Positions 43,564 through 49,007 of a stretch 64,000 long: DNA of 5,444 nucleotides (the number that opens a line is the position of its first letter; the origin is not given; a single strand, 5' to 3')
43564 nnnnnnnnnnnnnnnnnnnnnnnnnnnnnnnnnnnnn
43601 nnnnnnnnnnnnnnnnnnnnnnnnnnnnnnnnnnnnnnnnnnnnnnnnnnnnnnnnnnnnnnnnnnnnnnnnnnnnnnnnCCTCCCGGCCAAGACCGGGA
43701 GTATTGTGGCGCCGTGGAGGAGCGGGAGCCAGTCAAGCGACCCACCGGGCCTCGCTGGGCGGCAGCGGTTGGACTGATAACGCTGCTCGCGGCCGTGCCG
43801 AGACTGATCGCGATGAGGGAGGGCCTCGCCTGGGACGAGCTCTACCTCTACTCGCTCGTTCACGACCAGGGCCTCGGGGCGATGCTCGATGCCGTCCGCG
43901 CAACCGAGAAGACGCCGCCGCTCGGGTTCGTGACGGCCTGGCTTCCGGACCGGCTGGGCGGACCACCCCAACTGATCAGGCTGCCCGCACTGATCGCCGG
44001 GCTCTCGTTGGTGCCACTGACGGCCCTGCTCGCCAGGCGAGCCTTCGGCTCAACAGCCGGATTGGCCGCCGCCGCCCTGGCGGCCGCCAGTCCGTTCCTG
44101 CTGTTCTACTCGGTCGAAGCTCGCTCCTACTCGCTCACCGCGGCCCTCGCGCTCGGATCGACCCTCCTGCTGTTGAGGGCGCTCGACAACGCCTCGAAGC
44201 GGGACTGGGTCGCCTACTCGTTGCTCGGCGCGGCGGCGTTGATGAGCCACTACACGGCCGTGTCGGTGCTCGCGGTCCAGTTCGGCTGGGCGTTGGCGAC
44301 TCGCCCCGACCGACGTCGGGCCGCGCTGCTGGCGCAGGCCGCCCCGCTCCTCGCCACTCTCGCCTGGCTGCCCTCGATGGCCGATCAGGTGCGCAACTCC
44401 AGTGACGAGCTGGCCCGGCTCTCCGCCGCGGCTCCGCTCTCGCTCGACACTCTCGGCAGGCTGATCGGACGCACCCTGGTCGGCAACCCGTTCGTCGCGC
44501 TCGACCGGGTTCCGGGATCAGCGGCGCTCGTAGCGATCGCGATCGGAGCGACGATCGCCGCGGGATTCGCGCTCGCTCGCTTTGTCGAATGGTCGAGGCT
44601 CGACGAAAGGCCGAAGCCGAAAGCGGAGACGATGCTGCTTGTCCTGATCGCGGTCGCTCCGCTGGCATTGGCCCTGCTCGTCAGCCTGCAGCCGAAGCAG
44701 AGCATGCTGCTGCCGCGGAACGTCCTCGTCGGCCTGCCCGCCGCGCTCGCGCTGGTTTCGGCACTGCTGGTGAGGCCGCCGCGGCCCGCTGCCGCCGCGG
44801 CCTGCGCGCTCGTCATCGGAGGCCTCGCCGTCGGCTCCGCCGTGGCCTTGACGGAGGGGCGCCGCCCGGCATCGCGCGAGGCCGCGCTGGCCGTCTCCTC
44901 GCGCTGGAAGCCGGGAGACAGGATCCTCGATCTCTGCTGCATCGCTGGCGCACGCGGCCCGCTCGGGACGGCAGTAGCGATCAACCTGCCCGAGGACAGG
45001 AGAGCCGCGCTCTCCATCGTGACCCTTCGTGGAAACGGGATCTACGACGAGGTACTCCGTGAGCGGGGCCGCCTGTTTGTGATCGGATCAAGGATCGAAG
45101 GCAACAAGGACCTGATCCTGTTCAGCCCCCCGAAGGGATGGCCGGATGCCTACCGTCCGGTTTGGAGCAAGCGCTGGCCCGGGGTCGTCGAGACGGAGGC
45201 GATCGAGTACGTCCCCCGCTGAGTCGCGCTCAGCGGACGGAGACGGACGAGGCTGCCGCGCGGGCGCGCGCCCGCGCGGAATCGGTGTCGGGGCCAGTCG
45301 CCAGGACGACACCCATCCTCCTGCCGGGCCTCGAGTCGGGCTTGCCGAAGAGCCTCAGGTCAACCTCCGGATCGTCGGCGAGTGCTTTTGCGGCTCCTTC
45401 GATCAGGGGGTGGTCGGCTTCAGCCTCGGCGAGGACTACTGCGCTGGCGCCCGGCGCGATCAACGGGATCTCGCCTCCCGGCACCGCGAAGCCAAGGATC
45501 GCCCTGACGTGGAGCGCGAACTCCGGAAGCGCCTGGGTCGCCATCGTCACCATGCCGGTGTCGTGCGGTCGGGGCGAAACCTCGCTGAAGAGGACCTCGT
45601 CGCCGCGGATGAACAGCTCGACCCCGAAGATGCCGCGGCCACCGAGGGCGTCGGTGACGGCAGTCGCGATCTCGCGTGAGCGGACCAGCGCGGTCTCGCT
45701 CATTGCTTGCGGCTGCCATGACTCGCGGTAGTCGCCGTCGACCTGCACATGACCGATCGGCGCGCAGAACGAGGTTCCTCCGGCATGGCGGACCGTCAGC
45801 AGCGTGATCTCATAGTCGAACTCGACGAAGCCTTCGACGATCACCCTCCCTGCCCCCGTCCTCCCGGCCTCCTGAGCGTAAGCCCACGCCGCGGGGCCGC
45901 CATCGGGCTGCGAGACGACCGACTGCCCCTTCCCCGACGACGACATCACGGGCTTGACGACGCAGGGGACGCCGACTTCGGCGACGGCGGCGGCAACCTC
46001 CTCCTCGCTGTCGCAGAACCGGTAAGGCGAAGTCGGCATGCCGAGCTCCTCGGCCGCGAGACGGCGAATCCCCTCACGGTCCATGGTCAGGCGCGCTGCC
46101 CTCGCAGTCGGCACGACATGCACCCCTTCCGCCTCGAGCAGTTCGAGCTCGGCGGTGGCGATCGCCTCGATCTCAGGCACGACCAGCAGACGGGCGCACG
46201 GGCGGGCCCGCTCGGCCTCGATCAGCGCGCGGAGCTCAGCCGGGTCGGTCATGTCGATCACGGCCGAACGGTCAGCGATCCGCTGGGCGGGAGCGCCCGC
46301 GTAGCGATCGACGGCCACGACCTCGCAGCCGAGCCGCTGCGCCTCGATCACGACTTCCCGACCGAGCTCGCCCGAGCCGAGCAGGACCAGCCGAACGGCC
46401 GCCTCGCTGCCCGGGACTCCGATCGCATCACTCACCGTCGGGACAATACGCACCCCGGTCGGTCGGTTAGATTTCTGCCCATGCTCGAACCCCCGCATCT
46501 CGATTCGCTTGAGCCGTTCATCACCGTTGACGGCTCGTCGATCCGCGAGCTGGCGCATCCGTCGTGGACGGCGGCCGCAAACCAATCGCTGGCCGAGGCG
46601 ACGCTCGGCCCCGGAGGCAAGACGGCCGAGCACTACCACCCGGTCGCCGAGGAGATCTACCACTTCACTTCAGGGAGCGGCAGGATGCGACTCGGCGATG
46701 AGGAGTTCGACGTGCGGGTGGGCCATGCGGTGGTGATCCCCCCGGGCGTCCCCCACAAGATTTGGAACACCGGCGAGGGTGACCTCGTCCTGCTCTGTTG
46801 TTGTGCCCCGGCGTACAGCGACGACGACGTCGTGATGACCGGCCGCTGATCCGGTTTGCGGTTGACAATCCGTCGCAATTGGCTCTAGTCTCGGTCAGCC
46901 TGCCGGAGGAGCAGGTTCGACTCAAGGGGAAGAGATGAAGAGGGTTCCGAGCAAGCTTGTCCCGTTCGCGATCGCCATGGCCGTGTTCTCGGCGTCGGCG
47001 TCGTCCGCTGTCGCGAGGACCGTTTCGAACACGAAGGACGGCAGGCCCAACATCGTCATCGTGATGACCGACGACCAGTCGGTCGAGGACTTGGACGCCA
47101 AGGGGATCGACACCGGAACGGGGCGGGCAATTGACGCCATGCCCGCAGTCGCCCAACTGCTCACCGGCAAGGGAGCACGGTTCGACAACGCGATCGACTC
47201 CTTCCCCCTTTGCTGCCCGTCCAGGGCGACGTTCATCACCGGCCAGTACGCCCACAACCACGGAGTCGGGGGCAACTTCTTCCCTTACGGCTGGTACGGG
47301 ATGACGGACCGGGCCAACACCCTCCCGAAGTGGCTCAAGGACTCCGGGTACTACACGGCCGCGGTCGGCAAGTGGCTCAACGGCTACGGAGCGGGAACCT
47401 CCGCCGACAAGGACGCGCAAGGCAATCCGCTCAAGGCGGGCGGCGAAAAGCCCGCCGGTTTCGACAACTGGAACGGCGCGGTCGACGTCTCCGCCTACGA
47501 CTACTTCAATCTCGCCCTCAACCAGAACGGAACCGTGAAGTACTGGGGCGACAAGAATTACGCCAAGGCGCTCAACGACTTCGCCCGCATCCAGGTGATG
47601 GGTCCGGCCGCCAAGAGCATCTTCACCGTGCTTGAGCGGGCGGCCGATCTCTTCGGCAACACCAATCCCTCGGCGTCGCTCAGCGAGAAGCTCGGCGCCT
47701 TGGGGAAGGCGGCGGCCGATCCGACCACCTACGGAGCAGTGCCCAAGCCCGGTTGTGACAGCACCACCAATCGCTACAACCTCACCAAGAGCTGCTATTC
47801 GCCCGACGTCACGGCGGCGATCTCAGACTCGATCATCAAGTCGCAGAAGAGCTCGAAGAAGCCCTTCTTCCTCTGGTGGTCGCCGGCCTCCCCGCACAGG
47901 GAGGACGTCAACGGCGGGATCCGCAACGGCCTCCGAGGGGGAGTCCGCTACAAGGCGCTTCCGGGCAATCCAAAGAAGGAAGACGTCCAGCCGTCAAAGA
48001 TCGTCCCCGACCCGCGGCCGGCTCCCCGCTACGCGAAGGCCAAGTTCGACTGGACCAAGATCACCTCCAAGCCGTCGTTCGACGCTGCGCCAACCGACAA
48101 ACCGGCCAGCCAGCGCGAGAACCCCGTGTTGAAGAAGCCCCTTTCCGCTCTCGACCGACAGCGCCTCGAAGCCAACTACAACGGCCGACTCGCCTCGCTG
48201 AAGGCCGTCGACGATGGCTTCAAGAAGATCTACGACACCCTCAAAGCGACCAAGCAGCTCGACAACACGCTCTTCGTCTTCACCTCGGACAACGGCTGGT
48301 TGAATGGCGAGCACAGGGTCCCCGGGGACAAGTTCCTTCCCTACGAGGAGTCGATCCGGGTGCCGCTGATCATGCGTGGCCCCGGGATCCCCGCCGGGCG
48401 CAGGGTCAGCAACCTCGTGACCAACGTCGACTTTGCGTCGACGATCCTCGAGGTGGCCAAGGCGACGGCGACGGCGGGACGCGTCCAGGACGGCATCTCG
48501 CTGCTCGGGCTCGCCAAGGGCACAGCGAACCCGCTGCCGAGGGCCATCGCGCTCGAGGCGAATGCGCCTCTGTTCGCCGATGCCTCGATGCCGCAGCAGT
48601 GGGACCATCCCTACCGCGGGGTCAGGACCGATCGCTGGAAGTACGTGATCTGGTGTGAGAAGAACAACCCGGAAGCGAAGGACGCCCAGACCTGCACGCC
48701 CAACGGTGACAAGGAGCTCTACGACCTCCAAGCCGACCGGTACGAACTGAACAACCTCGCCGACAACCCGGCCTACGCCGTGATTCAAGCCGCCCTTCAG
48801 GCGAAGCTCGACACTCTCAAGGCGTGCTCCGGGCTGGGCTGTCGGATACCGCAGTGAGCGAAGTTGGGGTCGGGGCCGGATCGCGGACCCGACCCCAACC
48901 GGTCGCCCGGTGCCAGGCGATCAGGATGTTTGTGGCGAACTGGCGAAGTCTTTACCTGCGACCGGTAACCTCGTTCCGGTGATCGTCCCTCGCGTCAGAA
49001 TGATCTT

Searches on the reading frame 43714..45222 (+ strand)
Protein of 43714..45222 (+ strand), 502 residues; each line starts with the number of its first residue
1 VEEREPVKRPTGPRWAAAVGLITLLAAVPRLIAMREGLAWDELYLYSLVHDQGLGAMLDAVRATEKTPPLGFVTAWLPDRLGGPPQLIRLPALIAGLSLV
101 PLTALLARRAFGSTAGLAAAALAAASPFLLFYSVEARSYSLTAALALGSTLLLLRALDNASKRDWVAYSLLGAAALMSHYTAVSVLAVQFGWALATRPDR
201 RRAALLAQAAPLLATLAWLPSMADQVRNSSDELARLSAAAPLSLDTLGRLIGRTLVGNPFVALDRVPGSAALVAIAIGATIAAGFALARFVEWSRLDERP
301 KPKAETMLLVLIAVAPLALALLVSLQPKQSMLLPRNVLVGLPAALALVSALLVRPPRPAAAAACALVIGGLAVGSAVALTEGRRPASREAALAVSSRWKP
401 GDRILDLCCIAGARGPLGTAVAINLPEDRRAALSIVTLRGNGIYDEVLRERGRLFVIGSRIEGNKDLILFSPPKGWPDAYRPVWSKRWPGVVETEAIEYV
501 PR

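Call 7: search_protein_families(library=pfam, proteins=[window:43714-45222:+])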
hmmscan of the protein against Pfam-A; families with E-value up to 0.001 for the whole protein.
window:43714-45222:+ (502 aa): 1 family
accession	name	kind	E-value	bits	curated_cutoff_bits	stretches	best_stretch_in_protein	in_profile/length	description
PF13231.12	PMT_2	-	1.4e-12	48.6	26.1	1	67-216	2-148/160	Dolichyl-phosphate-mannose-protein mannosyltransferase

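Call 64: search_protein_families(library=ncbifam, proteins=[window:43714-45222:+], max_evalue=0.01)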
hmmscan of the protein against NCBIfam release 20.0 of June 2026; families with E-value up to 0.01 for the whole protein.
window:43714-45222:+ (502 aa): 2 families
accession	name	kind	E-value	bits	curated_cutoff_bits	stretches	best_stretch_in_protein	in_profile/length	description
TIGR03663.1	TIGR03663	subfamily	8.6e-10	38.2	126.25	1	68-209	53-192/435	flippase activity-associated protein Agl23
NF052499.1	MnslTaseMT1671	equivalog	0.0059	15.1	900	0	104-367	116-362/523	mannosyltransferase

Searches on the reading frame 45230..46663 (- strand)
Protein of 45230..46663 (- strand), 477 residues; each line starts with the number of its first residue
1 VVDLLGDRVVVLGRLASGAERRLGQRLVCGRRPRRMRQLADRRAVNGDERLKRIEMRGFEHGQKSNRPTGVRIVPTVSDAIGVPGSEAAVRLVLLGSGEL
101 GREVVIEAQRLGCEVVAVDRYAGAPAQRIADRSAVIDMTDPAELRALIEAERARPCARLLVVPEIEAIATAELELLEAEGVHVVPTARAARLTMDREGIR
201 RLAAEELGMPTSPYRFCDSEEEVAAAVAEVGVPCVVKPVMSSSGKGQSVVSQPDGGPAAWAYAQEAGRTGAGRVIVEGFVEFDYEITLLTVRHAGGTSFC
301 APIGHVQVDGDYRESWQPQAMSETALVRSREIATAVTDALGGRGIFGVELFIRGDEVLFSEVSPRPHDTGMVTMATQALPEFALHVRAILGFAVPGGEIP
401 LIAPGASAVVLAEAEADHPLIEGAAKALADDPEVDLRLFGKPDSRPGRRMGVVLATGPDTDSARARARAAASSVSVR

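Call 46: search_protein_families(library=pfam, proteins=[window:45230-46663:-])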
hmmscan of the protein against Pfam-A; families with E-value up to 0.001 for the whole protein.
window:45230-46663:- (477 aa): 7 families
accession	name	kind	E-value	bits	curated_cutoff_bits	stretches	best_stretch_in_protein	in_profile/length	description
PF02222.28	ATP-grasp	-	3e-54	183.8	27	1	203-382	2-179/179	ATP-grasp domain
PF21244.3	PurT_C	-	1.5e-20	72.9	26.7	1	405-474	1-68/68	PurT, C-terminal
PF22660.2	RS_preATP-grasp-like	-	8.1e-10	39.4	27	1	94-190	6-94/98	Ribonucleotide synthetase preATP-grasp domain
PF02786.22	CPSase_L_D2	-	5.6e-06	26.4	19.8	1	202-286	7-95/211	Carbamoyl-phosphate synthase L chain, ATP binding domain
PF07478.18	Dala_Dala_lig_C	-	9.9e-05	22.4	24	1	207-369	5-179/204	D-ala D-ala ligase C-terminus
PF18603.7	LAL_C2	-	0.00015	22.4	29.4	0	447-477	46-76/78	L-amino acid ligase C-terminal domain 2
PF01071.24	GARS_A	-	0.00029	21.2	27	0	205-291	11-99/194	Phosphoribosylglycinamide synthetase, ATP-grasp (A) domain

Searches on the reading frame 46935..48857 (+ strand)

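Call 46: search_protein_families(library=pfam, proteins=[window:46935-48857:+])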
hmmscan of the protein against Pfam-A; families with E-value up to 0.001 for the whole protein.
window:46935-48857:+ (640 aa): 4 families
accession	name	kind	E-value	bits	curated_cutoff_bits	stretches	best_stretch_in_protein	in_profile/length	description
PF00884.28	Sulfatase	-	1.9e-44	152.7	25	1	38-508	1-299/301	Sulfatase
PF16347.10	SGSH_C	-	2.3e-18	67.2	29.3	1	458-629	1-152/154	N-sulphoglucosamine sulphohydrolase, C-terminal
PF01663.27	Phosphodiest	-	5.8e-07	29.9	23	1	67-117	18-68/342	Type I phosphodiesterase / nucleotide pyrophosphatase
PF13540.12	RCC1_2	-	0.00084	19.5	22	0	183-206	2-25/30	Regulator of chromosome condensation (RCC1) repeat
